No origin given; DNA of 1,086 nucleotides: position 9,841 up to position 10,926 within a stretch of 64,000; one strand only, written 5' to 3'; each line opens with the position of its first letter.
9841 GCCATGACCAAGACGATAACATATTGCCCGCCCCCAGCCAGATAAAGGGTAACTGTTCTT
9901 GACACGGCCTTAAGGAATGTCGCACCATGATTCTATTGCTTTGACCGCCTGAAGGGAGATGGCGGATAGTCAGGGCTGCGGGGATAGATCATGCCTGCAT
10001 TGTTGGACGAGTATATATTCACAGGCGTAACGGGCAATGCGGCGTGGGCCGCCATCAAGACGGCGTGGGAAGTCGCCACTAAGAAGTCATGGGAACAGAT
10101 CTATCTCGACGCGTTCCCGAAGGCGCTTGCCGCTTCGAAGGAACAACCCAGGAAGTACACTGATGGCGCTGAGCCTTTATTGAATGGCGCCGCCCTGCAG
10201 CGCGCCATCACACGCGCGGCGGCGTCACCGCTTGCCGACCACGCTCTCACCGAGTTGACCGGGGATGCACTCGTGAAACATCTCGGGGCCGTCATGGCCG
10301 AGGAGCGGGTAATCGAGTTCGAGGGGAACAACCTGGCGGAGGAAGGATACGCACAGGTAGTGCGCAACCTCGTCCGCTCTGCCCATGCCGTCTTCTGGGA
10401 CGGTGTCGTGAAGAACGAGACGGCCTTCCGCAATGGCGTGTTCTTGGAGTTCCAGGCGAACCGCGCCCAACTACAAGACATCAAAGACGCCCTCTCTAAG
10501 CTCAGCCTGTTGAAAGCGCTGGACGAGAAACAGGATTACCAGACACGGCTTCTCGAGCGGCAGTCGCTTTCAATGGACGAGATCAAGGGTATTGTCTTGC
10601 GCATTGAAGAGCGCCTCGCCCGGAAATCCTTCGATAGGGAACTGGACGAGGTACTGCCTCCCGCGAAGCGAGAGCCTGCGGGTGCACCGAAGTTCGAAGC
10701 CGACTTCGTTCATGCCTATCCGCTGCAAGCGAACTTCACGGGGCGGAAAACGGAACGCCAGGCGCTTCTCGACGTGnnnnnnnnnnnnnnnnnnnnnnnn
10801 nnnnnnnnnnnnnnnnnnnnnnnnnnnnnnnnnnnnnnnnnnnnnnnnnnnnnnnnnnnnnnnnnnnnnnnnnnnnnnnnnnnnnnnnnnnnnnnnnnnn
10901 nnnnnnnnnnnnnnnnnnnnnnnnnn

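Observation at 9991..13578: TIR-STAND-TPR NTPase with the TIR domain exactly bracketed by an intragenic ~58-bp direct repeat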

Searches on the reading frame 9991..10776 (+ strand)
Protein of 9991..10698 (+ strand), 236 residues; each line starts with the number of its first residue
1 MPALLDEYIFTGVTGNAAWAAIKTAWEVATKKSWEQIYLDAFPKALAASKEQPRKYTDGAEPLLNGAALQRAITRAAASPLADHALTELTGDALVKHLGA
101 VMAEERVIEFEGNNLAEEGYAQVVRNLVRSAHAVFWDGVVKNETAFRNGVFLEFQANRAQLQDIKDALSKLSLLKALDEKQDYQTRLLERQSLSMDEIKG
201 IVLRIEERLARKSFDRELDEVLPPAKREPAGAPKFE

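Call 16: find_homologous_proteins(query=window:9991-10698:+, max_evalue=0.001)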
Query window:9991-10698:+ (236 aa): 1 proteins with E <= 0.001 among 1222 candidates.
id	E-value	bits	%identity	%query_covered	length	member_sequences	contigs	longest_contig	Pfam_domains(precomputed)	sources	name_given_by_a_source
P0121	5.6e-108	378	77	100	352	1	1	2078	-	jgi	jgi:hypothetical protein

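Call 18: find_encoding_contigs(protein=P0121, flank=5000, max_places=5)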
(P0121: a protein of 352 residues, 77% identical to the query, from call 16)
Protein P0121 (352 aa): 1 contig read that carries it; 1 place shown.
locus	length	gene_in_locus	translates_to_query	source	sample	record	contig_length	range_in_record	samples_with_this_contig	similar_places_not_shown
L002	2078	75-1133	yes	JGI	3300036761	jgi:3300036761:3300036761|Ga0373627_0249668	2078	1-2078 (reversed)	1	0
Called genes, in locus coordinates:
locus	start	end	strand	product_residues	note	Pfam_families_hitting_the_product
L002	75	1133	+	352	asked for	-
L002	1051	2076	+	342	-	?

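Call 25: find_related_loci(query=A2, collection=metagenome_contigs, flank=6000)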
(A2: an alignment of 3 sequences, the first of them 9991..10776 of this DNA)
Query A2 (262 aa) in metagenome_contigs; peptide patterns used: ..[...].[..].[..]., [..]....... (x = any residue, [..] = any of these).
205 stretches matched a pattern; 19 encode a relative of the query (tblastn E <= 1e-3); 19 distinct loci.
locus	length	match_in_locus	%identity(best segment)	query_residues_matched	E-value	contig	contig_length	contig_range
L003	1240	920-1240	80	1-108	9e-43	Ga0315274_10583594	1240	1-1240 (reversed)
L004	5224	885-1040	40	210-261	2e-7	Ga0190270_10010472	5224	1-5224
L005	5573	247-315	83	239-261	3e-7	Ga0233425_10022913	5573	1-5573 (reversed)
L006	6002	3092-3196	51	223-259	4e-7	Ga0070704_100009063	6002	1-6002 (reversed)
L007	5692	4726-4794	83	239-261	4e-7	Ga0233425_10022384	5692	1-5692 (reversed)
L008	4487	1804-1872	70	239-261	6e-6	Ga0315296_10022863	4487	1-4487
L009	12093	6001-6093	52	229-259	1e-5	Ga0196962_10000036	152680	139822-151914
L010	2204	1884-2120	33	178-261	1e-5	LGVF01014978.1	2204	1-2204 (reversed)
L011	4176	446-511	73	238-259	2e-5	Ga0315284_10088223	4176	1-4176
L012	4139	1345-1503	39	211-259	1e-5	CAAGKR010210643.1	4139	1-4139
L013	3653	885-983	48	227-259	2e-5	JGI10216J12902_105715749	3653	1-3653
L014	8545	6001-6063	71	239-259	3e-5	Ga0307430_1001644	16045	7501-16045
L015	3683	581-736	41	212-259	2e-5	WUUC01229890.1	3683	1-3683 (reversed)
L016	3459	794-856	71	241-261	2e-5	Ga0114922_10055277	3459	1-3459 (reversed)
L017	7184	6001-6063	71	239-259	3e-5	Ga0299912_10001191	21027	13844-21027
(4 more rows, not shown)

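Call 30: search_protein_representatives(alignment_id=A2)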
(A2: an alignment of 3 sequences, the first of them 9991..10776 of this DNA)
Query: 3 sequences, 262 profile positions. Proteins with E-value up to 0.001 (for the whole library): 156; up to 1e-10: 120; up to 1e-30: 32. The best 150 are listed.
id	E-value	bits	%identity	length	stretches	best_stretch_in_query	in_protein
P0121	4.6e-150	515.0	-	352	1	1-262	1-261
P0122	7.9e-40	153.6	-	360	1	3-201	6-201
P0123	4.0e-36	141.5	-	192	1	4-171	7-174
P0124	5.2e-36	141.1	-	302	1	3-203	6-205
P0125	8.1e-36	140.5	-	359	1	6-197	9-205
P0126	1.6e-35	139.5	-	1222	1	3-183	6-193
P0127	2.0e-35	139.2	-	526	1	3-185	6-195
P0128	2.5e-35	138.9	-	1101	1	3-174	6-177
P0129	2.6e-35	138.8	-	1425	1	3-189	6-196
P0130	4.1e-35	138.2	-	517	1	3-199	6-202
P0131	1.6e-34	136.2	-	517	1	4-197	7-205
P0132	2.0e-34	135.9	-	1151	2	5-170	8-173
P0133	8.3e-34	133.9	-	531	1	4-202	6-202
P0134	1.5e-33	133.1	-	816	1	3-211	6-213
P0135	2.3e-33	132.4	-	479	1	3-192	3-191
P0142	3.0e-32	128.8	-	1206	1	4-200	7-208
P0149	4.0e-31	125.1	-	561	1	3-180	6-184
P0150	5.9e-31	124.6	-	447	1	4-192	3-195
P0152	9.7e-31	123.8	-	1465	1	5-190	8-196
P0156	8.8e-30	120.7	-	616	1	4-196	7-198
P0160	2.0e-29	119.5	-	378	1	5-200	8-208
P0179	2.7e-25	106.0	-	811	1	3-192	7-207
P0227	2.6e-12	63.5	-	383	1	13-174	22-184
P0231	8.9e-12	61.7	-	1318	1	5-169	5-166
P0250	2.3e-08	50.5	-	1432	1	4-144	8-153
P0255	1.3e-06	44.7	-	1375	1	11-192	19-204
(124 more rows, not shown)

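Call 32: search_protein_families(library=pfam, proteins=[P0129, P0142, P0152, P0250, P0255, P0231, P0179, P0156], max_evalue=0.001)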
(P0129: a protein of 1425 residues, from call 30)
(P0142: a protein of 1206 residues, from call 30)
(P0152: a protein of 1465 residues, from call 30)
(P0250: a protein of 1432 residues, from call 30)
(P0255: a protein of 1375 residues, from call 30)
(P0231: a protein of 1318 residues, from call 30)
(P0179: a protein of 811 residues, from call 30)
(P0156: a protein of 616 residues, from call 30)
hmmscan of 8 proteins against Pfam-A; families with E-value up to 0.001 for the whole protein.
P0129 (1425 aa): 2 families
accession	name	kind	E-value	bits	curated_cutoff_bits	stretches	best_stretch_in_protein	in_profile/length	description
PF13271.11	DUF4062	-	5.5e-13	49.4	24.7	1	204-288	2-82/82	Domain of unknown function (DUF4062)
PF13191.12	AAA_16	-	5.6e-06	27.4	32.6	1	617-761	13-164/167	AAA ATPase domain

P0142 (1206 aa): 10 families
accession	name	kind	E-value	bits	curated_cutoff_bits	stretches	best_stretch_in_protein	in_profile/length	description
PF01048.26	PNP_UDP_1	-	2.7e-24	86.3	25.1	1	226-459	3-228/233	Phosphorylase superfamily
PF13424.12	TPR_12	-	4.3e-17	62.5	30.1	2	918-991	2-77/77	Tetratricopeptide repeat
PF07719.23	TPR_2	-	1.1e-14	53.7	27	1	919-950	1-32/34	Tetratricopeptide repeat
PF17874.7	TPR_MalT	-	1.2e-13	51.5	45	1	882-1140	3-261/336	MalT-like TPR region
PF00931.28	NB-ARC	-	6.8e-13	48.9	23.5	1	502-724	10-246/248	NB-ARC domain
PF13176.12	TPR_7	-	4.3e-12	45.5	27.9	0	921-956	1-36/36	Tetratricopeptide repeat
PF13374.12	TPR_10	-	4.1e-09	36.6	27.5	1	919-953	2-36/42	Tetratricopeptide repeat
PF10602.15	RPN7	-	1.8e-08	34.7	29.6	1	918-1036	35-150/174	26S proteasome subunit RPN7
PF00515.34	TPR_1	-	1e-06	28.8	27.8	1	919-949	1-31/34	Tetratricopeptide repeat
PF13428.12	TPR_14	-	6.7e-05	23.6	23.5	0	883-921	4-42/44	Tetratricopeptide repeat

P0152 (1465 aa): 2 families
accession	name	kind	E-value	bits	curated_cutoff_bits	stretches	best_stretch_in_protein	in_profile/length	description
PF13191.12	AAA_16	-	1.6e-06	29.2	32.6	1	613-761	15-157/167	AAA ATPase domain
PF13271.11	DUF4062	-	4.3e-06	27.3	24.7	1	205-281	4-74/82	Domain of unknown function (DUF4062)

P0250 (1432 aa): 1 family
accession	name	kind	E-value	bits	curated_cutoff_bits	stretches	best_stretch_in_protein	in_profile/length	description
PF13401.12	AAA_22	-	0.00066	20.4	27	0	608-734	6-104/130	AAA domain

P0255 (1375 aa): 3 families
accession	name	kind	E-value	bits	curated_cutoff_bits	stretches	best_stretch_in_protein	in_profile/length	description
PF13191.12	AAA_16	-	8.9e-08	33.2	32.6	1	604-728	21-158/167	AAA ATPase domain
PF13401.12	AAA_22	-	0.00011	22.9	27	0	605-738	5-118/130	AAA domain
PF01637.24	ATPase_2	-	0.00096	19.5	33.2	0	608-746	23-156/225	ATPase domain predominantly from Archaea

P0231 (1318 aa): 10 families
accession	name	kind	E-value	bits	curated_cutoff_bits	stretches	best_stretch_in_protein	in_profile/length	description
PF13424.12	TPR_12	-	2.6e-21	76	30.1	3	983-1055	3-77/77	Tetratricopeptide repeat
PF13191.12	AAA_16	-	6.9e-17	62.9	32.6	1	408-598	1-165/167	AAA ATPase domain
PF07719.23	TPR_2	-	4e-15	55.1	27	0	1068-1093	6-31/34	Tetratricopeptide repeat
PF17874.7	TPR_MalT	-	1.3e-07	31.6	45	1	992-1168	10-189/336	MalT-like TPR region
PF13374.12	TPR_10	-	5.9e-07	29.7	27.5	0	1023-1056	2-35/42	Tetratricopeptide repeat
PF00515.34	TPR_1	-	7.8e-07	29.1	27.8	0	1068-1092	6-30/34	Tetratricopeptide repeat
PF13428.12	TPR_14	-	6.2e-05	23.8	23.5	0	863-890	4-31/44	Tetratricopeptide repeat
PF13401.12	AAA_22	-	0.00016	22.4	27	0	436-602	10-121/130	AAA domain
PF13176.12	TPR_7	-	0.00042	20.6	27.9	0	1073-1095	9-31/36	Tetratricopeptide repeat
PF10602.15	RPN7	-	0.0007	19.8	29.6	0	1025-1140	38-152/174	26S proteasome subunit RPN7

P0179 (811 aa): 7 families
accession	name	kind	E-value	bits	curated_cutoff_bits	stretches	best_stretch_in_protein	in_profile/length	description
PF05729.18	NACHT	-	2.4e-09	37.7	26.7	1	498-662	2-163/167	NACHT domain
PF24883.2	NPHP3_N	-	8.2e-09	36.3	24.8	0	579-628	117-164/164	Nephrocystin 3, N-terminal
PF20720.3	nSTAND3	-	3.8e-07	30.4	27.2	1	489-522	10-43/155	Novel STAND NTPase 3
PF13401.12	AAA_22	-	1.5e-05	25.7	27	1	498-614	7-107/130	AAA domain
PF20703.3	nSTAND1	-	8.1e-05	22.8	27.1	1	489-660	26-197/379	Novel STAND NTPase 1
PF13479.12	AAA_24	-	0.00013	22.3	27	0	499-599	5-77/195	AAA domain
PF00004.35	AAA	-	0.00026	21.9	21.2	0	501-627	3-108/131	ATPase family associated with various cellular activities (AAA)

P0156 (616 aa): 4 families
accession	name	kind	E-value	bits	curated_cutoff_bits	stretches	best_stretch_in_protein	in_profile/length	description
PF00931.28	NB-ARC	-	6.4e-14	52.2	23.5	1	232-446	2-228/248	NB-ARC domain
PF13191.12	AAA_16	-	1.8e-06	29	32.6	1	228-326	2-97/167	AAA ATPase domain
PF13401.12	AAA_22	-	2.7e-05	24.9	27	1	248-339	6-96/130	AAA domain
PF20703.3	nSTAND1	-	0.00029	21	27.1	1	222-298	10-86/379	Novel STAND NTPase 1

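Call 33: search_protein_families(library=pfam, proteins=[P0122, P0124, P0125, P0127, P0130, P0131, P0133, P0135, P0149, P0150], max_evalue=0.01)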
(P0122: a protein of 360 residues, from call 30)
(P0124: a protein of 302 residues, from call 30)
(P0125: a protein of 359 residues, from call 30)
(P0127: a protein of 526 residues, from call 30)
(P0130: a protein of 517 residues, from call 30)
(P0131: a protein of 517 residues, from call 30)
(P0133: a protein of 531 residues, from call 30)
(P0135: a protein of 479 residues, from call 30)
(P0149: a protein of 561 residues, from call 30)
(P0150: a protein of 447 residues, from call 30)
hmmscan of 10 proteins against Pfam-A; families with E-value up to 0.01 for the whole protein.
P0122 (360 aa): 0 families

P0124 (302 aa): 1 family
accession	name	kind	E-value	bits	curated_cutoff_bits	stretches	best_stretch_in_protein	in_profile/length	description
PF13271.11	DUF4062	-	8.1e-20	71.3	24.7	1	222-297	1-75/82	Domain of unknown function (DUF4062)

P0125 (359 aa): 0 families

P0127 (526 aa): 5 families
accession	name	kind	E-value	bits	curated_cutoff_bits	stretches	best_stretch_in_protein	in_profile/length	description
PF00005.33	ABC_tran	-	0.00033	21.7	25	1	246-351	4-80/137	ABC transporter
PF20720.3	nSTAND3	-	0.00064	19.9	27.2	1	240-316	4-71/155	Novel STAND NTPase 3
PF13191.12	AAA_16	-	0.0022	19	32.6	0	254-286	25-56/167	AAA ATPase domain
PF13401.12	AAA_22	-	0.0031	18.3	27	0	254-282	6-33/130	AAA domain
PF13481.12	AAA_25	-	0.0089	16.1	27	0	246-278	26-58/195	AAA domain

P0130 (517 aa): 1 family
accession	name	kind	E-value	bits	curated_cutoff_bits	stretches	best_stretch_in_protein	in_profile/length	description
PF05014.21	Nuc_deoxyrib_tr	-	0.00029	21.4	28.8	0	429-477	53-102/117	Nucleoside 2-deoxyribosyltransferase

P0131 (517 aa): 2 families
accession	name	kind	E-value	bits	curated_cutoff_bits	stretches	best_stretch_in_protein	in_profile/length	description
PF05014.21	Nuc_deoxyrib_tr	-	0.00055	20.5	28.8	0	434-480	55-102/117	Nucleoside 2-deoxyribosyltransferase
PF18555.7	MobL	-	0.006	16.1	28.5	0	148-248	194-297/383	MobL relaxases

P0133 (531 aa): 0 families

P0135 (479 aa): 1 family
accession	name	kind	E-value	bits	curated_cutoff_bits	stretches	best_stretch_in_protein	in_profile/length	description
PF09298.16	FAA_hydrolase_N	-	0.00062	20.3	25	0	249-309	44-105/105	Fumarylacetoacetase N-terminal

P0149 (561 aa): 1 family
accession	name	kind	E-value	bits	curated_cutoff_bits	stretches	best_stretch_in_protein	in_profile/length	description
PF00149.33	Metallophos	-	5.9e-08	33.8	21.5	1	259-475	24-188/191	Calcineurin-like phosphoesterase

P0150 (447 aa): 0 families

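Call 41: predict_structure(alignment_id=A3)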
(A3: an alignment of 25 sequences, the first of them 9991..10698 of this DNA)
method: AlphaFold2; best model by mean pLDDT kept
length: 236 residues; sequences in the alignment: 25
mean_pLDDT: 78.8   pTM: 0.58
mean pLDDT of the five models: 78.8, 77.5, 74.0, 73.3, 69.8
residues with pLDDT >= 90: 51; 70-90: 123; 50-70: 55; < 50: 7
segments of 3 or more residues with pLDDT < 50: 1-4
pLDDT, mean of each block of 10 residues (from residue 1): 49 63 80 89 93 84 93 87 57 84 93 83 93 87 70 68 72 84 88 84 87 80 59 53
secondary structure, 60 per line:
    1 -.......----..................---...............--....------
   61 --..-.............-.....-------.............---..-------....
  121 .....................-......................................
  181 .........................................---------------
elements in order: H2-8 H13-30 H34-48 H51-54 H66-78 H80-84 H92-104 H117-141 H143-221
